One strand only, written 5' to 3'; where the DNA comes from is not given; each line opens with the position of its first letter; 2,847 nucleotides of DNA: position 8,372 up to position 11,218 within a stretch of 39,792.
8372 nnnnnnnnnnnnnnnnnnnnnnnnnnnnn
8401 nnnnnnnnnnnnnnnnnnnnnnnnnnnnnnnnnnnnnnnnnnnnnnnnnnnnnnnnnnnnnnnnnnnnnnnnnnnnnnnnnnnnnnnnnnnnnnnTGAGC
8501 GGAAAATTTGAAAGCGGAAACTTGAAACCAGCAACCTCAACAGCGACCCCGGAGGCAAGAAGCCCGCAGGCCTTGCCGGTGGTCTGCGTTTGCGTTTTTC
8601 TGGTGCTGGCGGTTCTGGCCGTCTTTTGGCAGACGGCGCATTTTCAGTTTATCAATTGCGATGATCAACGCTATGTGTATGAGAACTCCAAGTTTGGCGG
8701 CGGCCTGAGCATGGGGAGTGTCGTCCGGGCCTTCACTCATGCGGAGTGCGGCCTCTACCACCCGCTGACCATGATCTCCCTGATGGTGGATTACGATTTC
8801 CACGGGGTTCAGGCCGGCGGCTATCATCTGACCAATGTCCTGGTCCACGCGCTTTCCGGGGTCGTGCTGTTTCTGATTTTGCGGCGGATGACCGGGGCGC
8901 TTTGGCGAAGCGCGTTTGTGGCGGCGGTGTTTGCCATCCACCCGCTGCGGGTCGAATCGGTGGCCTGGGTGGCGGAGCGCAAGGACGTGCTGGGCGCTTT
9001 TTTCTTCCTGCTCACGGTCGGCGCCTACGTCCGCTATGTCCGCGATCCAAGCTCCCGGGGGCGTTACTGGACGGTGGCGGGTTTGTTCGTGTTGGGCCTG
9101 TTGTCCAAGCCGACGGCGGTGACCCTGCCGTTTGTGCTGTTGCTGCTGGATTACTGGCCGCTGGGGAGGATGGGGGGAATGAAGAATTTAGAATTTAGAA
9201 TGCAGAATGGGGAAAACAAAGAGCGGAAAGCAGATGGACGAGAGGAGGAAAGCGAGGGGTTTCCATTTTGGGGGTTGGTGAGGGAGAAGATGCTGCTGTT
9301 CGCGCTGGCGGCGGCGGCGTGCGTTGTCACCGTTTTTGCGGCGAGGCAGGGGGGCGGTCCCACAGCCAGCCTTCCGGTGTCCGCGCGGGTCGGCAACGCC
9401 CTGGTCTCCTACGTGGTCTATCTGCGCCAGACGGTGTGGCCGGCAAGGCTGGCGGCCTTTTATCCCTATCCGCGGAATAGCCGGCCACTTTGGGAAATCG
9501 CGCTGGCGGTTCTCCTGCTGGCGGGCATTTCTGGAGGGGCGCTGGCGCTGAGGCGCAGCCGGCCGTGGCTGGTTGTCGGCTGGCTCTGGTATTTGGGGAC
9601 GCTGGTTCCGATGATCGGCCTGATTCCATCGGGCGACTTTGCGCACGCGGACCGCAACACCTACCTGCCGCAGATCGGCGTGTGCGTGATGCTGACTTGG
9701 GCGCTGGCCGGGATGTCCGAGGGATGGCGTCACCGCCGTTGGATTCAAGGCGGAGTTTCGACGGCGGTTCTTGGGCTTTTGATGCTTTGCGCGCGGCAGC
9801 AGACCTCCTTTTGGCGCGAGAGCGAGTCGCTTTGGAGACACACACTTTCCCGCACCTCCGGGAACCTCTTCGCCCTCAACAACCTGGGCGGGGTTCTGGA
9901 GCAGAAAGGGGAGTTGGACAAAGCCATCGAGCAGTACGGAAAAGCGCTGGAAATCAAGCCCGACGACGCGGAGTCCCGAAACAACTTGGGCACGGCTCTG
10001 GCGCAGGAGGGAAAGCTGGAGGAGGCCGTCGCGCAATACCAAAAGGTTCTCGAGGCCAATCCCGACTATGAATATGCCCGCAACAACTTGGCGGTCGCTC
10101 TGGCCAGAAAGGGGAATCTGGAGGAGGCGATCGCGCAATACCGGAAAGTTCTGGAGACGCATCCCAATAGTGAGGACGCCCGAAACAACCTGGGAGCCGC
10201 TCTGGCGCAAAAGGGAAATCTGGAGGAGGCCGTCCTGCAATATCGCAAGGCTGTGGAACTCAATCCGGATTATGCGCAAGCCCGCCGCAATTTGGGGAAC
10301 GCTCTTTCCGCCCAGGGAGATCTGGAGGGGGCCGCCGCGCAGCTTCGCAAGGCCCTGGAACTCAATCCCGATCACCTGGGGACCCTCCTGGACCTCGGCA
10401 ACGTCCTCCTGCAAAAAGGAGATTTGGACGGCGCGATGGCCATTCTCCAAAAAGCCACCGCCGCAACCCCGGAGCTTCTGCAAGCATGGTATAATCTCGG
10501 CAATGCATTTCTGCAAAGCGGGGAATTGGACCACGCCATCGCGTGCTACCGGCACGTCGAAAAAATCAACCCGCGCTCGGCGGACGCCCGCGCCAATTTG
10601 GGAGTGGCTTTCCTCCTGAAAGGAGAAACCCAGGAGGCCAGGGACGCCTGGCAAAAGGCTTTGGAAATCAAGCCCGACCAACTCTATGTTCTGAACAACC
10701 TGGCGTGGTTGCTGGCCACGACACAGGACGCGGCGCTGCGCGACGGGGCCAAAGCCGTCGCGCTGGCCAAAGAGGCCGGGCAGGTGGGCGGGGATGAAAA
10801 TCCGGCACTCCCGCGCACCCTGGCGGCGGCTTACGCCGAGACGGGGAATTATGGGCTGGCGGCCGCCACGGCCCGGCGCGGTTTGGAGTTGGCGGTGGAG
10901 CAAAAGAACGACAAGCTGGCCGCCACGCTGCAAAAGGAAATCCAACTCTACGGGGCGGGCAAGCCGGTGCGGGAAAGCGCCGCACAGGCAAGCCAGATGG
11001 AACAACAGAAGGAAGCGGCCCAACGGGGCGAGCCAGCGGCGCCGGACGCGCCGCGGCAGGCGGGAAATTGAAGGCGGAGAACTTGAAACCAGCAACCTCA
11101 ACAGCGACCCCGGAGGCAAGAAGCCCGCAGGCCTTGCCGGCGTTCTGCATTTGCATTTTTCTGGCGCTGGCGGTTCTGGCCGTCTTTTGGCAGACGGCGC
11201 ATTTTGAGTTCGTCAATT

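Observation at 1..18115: Eight-gene head-to-tail array of GT-C-like membrane domain / TPR fusion paralogues: a candidate diversified periplasmic protein-glycosylation battery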

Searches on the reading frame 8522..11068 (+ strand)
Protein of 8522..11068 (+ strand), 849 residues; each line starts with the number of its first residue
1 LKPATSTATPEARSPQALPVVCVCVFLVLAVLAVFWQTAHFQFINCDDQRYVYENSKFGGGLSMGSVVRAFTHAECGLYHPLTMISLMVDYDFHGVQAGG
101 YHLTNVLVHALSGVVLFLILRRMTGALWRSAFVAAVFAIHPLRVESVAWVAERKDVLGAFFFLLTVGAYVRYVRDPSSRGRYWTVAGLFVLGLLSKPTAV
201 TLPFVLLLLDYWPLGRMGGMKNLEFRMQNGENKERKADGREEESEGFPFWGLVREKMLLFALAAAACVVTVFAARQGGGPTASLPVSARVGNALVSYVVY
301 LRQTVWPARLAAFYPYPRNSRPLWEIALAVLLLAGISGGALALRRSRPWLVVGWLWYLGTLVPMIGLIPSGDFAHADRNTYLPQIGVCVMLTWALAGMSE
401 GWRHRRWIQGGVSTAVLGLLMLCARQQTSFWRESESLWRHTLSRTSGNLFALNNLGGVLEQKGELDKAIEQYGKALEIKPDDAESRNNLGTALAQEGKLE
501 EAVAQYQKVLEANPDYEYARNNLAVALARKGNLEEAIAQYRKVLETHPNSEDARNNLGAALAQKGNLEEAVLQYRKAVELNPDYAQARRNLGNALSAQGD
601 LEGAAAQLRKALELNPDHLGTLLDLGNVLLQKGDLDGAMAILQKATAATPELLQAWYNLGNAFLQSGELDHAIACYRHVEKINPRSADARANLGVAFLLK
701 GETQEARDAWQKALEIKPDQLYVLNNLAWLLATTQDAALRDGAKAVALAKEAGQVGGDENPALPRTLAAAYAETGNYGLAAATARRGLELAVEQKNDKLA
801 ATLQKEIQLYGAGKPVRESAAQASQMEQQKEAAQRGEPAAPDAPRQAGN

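Call 5: search_protein_families(library=pfam, proteins=[window:8522-11068:+], max_evalue=0.01)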
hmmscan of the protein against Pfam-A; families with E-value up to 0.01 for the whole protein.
window:8522-11068:+ (849 aa): 34 families (the best 25 are shown)
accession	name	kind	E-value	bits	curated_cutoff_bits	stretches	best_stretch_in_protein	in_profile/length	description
PF13414.12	TPR_11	-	3.9e-63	209.3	26.8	8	560-599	3-42/42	TPR repeat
PF00515.34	TPR_1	-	1.1e-57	190.1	27.8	7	654-685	2-33/34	Tetratricopeptide repeat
PF07719.23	TPR_2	-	2.2e-50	165.1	27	7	553-584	3-34/34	Tetratricopeptide repeat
PF13432.12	TPR_16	-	4.4e-47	158.5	32.7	6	488-550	2-64/65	Tetratricopeptide repeat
PF13181.12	TPR_8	-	7.4e-47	154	25.7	6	654-684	2-32/34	Tetratricopeptide repeat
PF13431.12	TPR_17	-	3.1e-43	142.9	24.4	5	506-538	2-34/34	Tetratricopeptide repeat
PF13428.12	TPR_14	-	6e-33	110.4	23.5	6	523-559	7-43/44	Tetratricopeptide repeat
PF13424.12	TPR_12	-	6.4e-33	113.2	30.1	6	451-512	5-74/77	Tetratricopeptide repeat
PF14559.12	TPR_19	-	2.1e-32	111.7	25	6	597-652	3-58/68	Tetratricopeptide repeat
PF13374.12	TPR_10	-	8.4e-27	92.8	27.5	4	519-547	4-32/42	Tetratricopeptide repeat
PF13176.12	TPR_7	-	5.9e-21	73.2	27.9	0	451-483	1-33/36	Tetratricopeptide repeat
PF24575.1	TPR_Slam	-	7.6e-20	71.7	35.2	3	492-528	56-92/104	Surface lipoprotein assembly modifier, N-terminal TPR repeats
PF23914.1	TPR_CcmH_CycH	-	1.8e-19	70.6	42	2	567-686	32-154/158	Cytochrome c-type biogenesis protein H TPR domain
PF13174.12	TPR_6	-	5.2e-16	58.5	26.3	1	523-550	6-33/33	Tetratricopeptide repeat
PF13371.12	TPR_9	-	1.2e-14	54.5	35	3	460-517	6-63/73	Tetratricopeptide repeat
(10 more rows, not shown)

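Call 6: search_protein_families(library=ncbifam, proteins=[window:8522-11068:+], max_evalue=0.01)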
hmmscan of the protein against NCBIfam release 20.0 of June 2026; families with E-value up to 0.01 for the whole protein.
window:8522-11068:+ (849 aa): 37 families (the best 25 are shown)
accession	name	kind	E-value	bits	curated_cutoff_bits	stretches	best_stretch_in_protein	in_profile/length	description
TIGR02917.1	PEP_TPR_lipo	equivalog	4.4e-56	190.3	312.2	3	530-720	478-668/899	XrtA/PEP-CTERM system TPR-repeat protein PrsT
NF040959.1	MamA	equivalog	8.8e-41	139.6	200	3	454-615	42-203/204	magnetosome protein MamA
TIGR02521.1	type_IV_pilW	equivalog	1e-34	120.1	154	3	499-646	47-196/234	type IV pilus biogenesis/stability protein PilW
NF033762.1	social_mot_Tgl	equivalog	1e-32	113.5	225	2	455-638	37-223/252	social motility TPR repeat lipoprotein Tgl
NF033758.1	gliding_GltE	equivalog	8.8e-25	87.5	225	1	452-686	89-323/411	adventurous gliding motility TPR repeat lipoprotein GltE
NF033920.0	C39_PA2778_fam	equivalog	3.1e-23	82.5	150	4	524-616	163-255/255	PA2778 family cysteine peptidase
NF047507.1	TPR_BatC_Lepto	exception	8e-23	81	175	6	529-591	70-136/214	TPR repeat-containing protein BatC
NF008391.2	PRK11189.1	equivalog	7.5e-20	71.6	250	3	470-546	86-162/297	lipoprotein NlpI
TIGR02552.1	LcrH_SycD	equivalog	2e-18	66.4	104.8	3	606-719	5-118/136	SycD/LcrH family type III secretion system chaperone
NF002725.1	PRK02603.1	equivalog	9.3e-18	64.8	143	3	516-601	36-122/173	photosystem I assembly protein Ycf3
NF053607.1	CHU_0125_OmpA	equivalog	8.1e-15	54.3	620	2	461-550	31-120/639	CHU_0125 family OmpA-like outer membrane integrity protein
NF047371.1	FlcA_CTERM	equivalog_domain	3.7e-14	52.1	300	2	461-547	451-537/646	periplasmic flagellar collar protein FlcA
NF008520.0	PRK11447.1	equivalog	9.9e-14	50.1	858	3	518-586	270-338/1157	cellulose synthase complex outer membrane protein BcsC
TIGR02795.1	tol_pal_ybgF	equivalog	1.3e-13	51.6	90.1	1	483-555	39-114/119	tol-pal system protein YbgF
TIGR00990.1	3a0801s09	subfamily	1.6e-13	50.2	757.25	1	461-646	377-569/615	mitochondrial import receptor subunit TOM70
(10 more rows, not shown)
